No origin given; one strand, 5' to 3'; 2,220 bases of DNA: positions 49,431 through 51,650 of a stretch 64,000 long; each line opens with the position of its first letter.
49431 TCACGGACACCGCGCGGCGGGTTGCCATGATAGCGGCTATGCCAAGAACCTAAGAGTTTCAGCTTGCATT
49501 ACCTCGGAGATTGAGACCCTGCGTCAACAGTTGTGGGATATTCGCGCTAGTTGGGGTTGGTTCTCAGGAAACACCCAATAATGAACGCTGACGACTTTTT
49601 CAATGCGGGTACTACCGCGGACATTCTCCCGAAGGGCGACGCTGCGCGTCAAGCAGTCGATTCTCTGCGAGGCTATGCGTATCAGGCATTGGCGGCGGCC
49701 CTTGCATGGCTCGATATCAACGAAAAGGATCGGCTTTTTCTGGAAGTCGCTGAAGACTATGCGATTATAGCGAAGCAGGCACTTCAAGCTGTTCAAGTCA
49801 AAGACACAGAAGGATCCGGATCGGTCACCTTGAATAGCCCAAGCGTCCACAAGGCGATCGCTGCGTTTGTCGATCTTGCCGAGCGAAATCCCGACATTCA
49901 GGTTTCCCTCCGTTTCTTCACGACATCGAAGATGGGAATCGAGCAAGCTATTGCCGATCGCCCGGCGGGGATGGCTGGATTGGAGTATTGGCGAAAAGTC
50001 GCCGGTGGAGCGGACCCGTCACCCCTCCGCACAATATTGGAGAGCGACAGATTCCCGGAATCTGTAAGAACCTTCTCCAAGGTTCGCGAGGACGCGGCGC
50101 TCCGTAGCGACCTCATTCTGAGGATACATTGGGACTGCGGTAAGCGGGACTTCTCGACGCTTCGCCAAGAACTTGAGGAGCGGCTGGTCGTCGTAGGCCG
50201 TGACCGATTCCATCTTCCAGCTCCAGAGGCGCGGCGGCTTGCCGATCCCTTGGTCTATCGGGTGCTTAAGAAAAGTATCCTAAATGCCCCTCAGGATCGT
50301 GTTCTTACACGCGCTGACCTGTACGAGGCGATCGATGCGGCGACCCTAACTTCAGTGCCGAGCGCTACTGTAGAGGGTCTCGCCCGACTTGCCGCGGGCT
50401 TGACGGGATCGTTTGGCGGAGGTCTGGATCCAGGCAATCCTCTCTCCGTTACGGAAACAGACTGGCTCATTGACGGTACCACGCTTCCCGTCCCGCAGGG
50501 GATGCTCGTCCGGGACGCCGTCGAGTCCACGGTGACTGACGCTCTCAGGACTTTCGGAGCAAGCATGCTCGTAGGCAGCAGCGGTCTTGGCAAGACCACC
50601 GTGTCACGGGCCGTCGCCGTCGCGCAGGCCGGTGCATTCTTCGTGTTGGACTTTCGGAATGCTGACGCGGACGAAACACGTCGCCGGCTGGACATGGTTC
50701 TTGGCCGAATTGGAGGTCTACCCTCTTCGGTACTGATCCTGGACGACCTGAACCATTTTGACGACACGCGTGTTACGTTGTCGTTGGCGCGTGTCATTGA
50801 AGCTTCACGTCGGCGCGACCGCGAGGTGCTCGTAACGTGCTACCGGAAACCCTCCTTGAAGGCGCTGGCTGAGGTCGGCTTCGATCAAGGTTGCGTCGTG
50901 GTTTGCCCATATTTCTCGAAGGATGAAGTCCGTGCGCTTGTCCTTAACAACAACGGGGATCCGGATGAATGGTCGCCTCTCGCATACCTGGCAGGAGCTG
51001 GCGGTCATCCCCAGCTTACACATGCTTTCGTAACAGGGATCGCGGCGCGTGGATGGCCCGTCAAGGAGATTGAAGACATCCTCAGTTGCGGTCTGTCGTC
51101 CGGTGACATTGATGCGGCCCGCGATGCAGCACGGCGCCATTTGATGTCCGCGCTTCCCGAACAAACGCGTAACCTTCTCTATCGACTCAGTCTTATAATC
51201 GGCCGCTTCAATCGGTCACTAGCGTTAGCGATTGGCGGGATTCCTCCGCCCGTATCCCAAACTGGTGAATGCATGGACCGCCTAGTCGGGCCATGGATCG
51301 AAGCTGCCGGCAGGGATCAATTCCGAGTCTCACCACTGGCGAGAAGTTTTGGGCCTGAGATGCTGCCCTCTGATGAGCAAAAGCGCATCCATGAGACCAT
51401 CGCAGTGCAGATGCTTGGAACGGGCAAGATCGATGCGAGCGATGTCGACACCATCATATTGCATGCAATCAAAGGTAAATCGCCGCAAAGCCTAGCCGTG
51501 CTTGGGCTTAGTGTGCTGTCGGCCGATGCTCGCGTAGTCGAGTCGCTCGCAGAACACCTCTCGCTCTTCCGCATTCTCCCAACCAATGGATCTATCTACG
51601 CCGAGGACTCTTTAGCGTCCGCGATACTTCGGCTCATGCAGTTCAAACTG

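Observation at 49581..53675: Orphan 1364-aa nuclease-NTPase-repeat protein: candidate new antiviral STAND (Avs-like) system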

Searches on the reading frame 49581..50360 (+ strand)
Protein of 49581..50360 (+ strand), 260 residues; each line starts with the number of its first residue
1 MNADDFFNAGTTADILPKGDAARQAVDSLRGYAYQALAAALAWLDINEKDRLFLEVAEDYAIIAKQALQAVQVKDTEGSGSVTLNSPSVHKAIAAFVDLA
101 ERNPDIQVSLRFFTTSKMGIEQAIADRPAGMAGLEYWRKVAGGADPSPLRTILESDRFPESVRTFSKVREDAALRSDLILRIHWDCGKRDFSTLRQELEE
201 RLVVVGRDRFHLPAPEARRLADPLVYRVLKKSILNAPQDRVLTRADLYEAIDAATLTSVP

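Call 74: search_solved_structures(query=window:49581-50360:+, max_evalue=10, show_alignments=4)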
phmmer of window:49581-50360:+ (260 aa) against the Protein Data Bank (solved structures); distinct sequences matched with E-value up to 10: 4.
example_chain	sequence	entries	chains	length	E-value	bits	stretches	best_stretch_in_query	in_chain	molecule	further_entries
4d7k_A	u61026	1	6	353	0.1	15.1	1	87-179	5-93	SAM-DEPENDENT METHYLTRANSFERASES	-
8ziq_A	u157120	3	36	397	0.38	13.2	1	22-114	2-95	DUF4297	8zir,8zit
9p9u_A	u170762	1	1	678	1.3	11.4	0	190-217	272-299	Epidermal growth factor receptor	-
8xav_G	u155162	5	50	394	1.9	10.9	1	23-97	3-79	DUF4297 | Restriction endonuclease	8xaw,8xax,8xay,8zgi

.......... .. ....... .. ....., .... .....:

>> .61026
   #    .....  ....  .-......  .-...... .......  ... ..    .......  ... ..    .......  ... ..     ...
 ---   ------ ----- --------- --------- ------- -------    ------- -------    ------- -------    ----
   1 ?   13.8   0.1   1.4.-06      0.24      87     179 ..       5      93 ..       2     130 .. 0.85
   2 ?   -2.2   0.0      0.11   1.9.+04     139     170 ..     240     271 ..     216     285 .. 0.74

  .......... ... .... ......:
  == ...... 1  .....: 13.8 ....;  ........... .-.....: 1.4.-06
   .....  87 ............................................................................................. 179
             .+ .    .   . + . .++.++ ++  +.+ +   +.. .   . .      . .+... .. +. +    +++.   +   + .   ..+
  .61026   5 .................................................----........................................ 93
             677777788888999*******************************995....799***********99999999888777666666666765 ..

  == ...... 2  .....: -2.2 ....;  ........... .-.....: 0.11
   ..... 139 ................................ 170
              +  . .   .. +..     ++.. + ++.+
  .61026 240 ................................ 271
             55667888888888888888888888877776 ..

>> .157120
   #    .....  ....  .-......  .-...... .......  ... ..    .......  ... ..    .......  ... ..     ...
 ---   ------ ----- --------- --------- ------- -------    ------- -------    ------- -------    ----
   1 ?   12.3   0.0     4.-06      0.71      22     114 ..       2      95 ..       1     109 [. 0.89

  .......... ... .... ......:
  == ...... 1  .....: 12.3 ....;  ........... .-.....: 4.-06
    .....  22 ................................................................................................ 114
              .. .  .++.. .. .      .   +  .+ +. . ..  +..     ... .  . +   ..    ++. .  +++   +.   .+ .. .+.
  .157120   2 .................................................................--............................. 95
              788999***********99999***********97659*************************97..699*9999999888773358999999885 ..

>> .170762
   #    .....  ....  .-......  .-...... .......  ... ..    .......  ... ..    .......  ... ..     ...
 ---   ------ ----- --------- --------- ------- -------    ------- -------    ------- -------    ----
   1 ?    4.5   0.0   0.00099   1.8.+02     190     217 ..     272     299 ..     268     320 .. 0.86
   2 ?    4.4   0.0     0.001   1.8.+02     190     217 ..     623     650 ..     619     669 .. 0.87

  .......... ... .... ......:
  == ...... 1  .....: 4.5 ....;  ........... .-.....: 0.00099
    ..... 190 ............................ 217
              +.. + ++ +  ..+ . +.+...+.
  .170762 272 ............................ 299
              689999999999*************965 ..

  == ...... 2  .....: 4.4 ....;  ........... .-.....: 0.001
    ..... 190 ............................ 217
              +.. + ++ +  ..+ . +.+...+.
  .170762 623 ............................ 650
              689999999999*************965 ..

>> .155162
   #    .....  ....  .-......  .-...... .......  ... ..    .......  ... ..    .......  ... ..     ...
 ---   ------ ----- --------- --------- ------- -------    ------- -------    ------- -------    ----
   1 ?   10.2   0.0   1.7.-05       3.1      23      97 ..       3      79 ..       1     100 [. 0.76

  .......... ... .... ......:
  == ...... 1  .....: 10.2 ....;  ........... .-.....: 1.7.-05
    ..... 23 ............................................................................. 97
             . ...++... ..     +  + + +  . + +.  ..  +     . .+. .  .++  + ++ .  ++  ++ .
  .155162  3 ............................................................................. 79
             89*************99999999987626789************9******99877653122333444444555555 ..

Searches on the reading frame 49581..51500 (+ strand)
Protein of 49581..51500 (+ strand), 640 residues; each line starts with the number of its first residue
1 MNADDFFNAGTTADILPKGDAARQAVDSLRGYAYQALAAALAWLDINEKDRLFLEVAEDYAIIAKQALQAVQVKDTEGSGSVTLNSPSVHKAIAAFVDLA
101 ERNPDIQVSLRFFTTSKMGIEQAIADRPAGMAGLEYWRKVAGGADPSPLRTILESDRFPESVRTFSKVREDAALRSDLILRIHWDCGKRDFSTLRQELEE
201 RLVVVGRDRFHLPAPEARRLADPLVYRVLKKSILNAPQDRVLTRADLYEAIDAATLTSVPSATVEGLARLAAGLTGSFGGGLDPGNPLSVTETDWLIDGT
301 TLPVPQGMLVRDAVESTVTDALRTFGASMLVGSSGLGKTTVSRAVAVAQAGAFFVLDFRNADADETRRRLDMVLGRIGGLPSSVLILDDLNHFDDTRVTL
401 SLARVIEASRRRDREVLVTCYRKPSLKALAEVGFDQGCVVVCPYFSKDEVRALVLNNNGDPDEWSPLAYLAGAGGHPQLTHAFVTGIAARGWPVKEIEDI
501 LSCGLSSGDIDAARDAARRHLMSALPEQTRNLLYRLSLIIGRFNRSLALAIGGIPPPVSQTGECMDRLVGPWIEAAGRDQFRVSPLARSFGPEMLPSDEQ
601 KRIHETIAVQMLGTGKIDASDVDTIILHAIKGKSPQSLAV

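Call 30: predict_structure(alignment_id=A1)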
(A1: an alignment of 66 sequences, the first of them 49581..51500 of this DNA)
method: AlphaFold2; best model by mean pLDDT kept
length: 640 residues; sequences in the alignment: 66
mean_pLDDT: 76.8   pTM: 0.38
mean pLDDT of the five models: 76.8, 76.0, 72.2, 70.5, 68.3
residues with pLDDT >= 90: 168; 70-90: 306; 50-70: 81; < 50: 85
segments of 3 or more residues with pLDDT < 50: 1-28, 56-71, 257-265, 267-292
pLDDT, mean of each block of 10 residues (from residue 1): 34 37 45 72 71 48 37 51 82 82 71 74 83 90 90 89 91 89 74 81 75 77 82 67 79 55 45 36 29 67 75 93 93 86 91 88 88 79 91 89 91 92 88 91 91 91 88 82 84 76 52 59 84 93 90 91 88 83 83 91 94 79 90 90
secondary structure, 60 per line:
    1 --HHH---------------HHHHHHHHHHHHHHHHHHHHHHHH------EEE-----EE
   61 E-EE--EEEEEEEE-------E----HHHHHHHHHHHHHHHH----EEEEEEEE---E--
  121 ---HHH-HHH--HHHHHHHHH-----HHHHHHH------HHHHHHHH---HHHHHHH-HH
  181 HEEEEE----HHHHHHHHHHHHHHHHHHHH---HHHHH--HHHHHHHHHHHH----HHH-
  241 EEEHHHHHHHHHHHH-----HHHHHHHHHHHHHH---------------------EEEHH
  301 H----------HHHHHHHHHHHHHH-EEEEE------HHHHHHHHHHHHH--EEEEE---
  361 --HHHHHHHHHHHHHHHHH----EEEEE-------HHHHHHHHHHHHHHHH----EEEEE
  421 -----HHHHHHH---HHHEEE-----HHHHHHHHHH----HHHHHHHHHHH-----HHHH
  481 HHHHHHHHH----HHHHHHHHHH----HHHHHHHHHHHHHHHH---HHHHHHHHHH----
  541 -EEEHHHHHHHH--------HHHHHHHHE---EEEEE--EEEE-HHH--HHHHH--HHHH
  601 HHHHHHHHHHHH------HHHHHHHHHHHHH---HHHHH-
elements in order: H21-44 E51-53 E59-61 E67-74 H87-102 E107-114 H133-141 H147-153 H160-167 H171-177 E182-186 H191-210 H214-218 H221-232 E241-243 H244-255 H261-274 E296-298 H312-325 E327-331 H338-350 E353-357 H363-379 E384-388 H396-411 E416-420 H426-432 E439-441 H447-456 H461-471 H477-489 H494-503 H508-523 H527-536 E542-544 H545-552 H561-568 E573-577 E580-583 H590-594 H597-612 H619-631 H635-639

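Call 33: fold_search(model_id=the predicted structure, library=pdb)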
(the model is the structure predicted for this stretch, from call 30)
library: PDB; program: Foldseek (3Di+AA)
matches with E <= 10: 1478; with E <= 0.001: 369
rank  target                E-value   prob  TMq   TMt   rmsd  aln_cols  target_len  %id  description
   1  8dgc_A                2.0e-13  1.00  0.27  0.12  18.2       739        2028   12  Avs3 bound to phage PhiV-1 terminase (released 2022-08-03)
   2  8dgc_B                1.8e-11  1.00  0.24  0.10  22.2       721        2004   13  Avs3 bound to phage PhiV-1 terminase (released 2022-08-03)
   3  8jo0_A                1.2e-07  1.00  0.24  0.36  11.8       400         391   12  The Cryo-EM structure of a heptameric CED-4/CED-3 catalytic complex (released 2023-06-28)
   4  4m9s_B                1.2e-07  1.00  0.18  0.22  22.8       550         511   13  crystal structure of CED-4 bound CED-3 fragment (released 2013-10-23)
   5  4m9s_A                3.2e-07  1.00  0.18  0.22  13.8       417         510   13  crystal structure of CED-4 bound CED-3 fragment (released 2013-10-23)
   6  6j5t_C                5.5e-07  1.00  0.23  0.19  19.3       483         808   13  Reconstitution and structure of a plant NLR resistosome conferring immunity (released 2019-03-20)
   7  8bob_C                5.8e-07  1.00  0.24  0.35  14.1       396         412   14  Structural basis for negative regulation of the maltose system (released 2023-10-18)
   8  7xc2_A                6.6e-07  1.00  0.23  0.18  19.1       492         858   15  Cryo EM structure of oligomeric complex formed by wheat CNL Sr35 and the effector AvrSr35 of the wheat stem rust patho (released 2022-09-21)
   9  9ria_C                6.6e-07  1.00  0.23  0.18  26.1       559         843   14  Cryo-EM structure of tomato NRC3-AVRcap1b complex (released 2025-07-23)
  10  6j6i_C                7.3e-07  1.00  0.23  0.19  23.5       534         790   13  Reconstitution and structure of a plant NLR resistosome conferring immunity (released 2019-03-20)
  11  7t3i_A                1.0e-06  1.00  0.22  0.24  18.0       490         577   14  CryoEM structure of the Rix7 D2 Walker B mutant (released 2022-03-02)
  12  9c1m_G                1.3e-06  1.00  0.25  0.35  15.4       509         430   10  HerA-DUF assembly 1 (released 2025-06-04)
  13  8jol_B                1.9e-06  1.00  0.22  0.27  20.7       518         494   12  cryo-EM structure of the CED-4/CED-3 holoenzyme (released 2023-06-28)
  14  7crc_B                4.1e-06  1.00  0.24  0.15  23.4       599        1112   13  Cryo-EM structure of plant NLR RPP1 tetramer in complex with ATR1 (released 2020-12-16)
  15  8dgf_A                4.3e-06  1.00  0.24  0.13  20.6       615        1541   11  Avs4 bound to phage PhiV-1 portal (released 2022-08-03)
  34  9nxx_D                1.3e-05  1.00  0.24  0.38  20.2       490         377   13  LmuA_conformation 1 (released 2025-12-17)
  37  9nxx_B                1.4e-05  1.00  0.25  0.40  15.9       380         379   15  LmuA_conformation 1 (released 2025-12-17)
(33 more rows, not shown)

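Call 40: search_solved_structures(query=A1, max_evalue=1, show_alignments=4)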
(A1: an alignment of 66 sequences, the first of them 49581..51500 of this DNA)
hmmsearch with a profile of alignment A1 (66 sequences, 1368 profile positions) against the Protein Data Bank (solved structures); distinct sequences matched with E-value up to 1: 127 (the best 60 are shown).
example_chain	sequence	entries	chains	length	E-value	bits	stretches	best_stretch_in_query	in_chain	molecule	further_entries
5vc7_A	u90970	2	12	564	9.2e-06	26.6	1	328-396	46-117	VCP-like ATPase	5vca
5g4g_A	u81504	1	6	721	1.8e-05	25.7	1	328-396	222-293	VCP-LIKE ATPASE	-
5g4f_A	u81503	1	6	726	1.8e-05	25.6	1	328-396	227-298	VCP-LIKE ATPASE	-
6chs_H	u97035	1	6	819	0.0057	17.4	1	328-425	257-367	Putative cell division control protein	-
7wub_C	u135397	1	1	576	0.0066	17.2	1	329-425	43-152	Transitional endoplasmic reticulum ATPase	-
7wub_D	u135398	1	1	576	0.0066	17.1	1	329-425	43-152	Transitional endoplasmic reticulum ATPase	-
8ziq_A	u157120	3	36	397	0.0068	17.1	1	22-108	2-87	DUF4297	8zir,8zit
6mck_A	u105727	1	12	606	0.0077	16.9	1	329-425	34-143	Transitional endoplasmic reticulum ATPase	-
9ox9_A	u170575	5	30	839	0.008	16.9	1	329-425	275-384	vesicle-fusing ATPase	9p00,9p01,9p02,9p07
7swl_A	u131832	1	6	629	0.0097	16.6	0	329-407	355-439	Rix7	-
6oaa_B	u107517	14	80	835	0.011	16.4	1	329-425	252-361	Cell division control protein 48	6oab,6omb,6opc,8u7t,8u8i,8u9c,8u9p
8dar_A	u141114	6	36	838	0.011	16.4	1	329-425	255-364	Cell division control protein 48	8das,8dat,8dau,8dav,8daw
7t3i_A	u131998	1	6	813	0.013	16.1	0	329-407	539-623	Rix7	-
7rlj_A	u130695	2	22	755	0.014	16.1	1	329-425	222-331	Transitional endoplasmic reticulum ATPase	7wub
8yka_A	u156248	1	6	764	0.014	16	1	329-425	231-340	Transitional endoplasmic reticulum ATPase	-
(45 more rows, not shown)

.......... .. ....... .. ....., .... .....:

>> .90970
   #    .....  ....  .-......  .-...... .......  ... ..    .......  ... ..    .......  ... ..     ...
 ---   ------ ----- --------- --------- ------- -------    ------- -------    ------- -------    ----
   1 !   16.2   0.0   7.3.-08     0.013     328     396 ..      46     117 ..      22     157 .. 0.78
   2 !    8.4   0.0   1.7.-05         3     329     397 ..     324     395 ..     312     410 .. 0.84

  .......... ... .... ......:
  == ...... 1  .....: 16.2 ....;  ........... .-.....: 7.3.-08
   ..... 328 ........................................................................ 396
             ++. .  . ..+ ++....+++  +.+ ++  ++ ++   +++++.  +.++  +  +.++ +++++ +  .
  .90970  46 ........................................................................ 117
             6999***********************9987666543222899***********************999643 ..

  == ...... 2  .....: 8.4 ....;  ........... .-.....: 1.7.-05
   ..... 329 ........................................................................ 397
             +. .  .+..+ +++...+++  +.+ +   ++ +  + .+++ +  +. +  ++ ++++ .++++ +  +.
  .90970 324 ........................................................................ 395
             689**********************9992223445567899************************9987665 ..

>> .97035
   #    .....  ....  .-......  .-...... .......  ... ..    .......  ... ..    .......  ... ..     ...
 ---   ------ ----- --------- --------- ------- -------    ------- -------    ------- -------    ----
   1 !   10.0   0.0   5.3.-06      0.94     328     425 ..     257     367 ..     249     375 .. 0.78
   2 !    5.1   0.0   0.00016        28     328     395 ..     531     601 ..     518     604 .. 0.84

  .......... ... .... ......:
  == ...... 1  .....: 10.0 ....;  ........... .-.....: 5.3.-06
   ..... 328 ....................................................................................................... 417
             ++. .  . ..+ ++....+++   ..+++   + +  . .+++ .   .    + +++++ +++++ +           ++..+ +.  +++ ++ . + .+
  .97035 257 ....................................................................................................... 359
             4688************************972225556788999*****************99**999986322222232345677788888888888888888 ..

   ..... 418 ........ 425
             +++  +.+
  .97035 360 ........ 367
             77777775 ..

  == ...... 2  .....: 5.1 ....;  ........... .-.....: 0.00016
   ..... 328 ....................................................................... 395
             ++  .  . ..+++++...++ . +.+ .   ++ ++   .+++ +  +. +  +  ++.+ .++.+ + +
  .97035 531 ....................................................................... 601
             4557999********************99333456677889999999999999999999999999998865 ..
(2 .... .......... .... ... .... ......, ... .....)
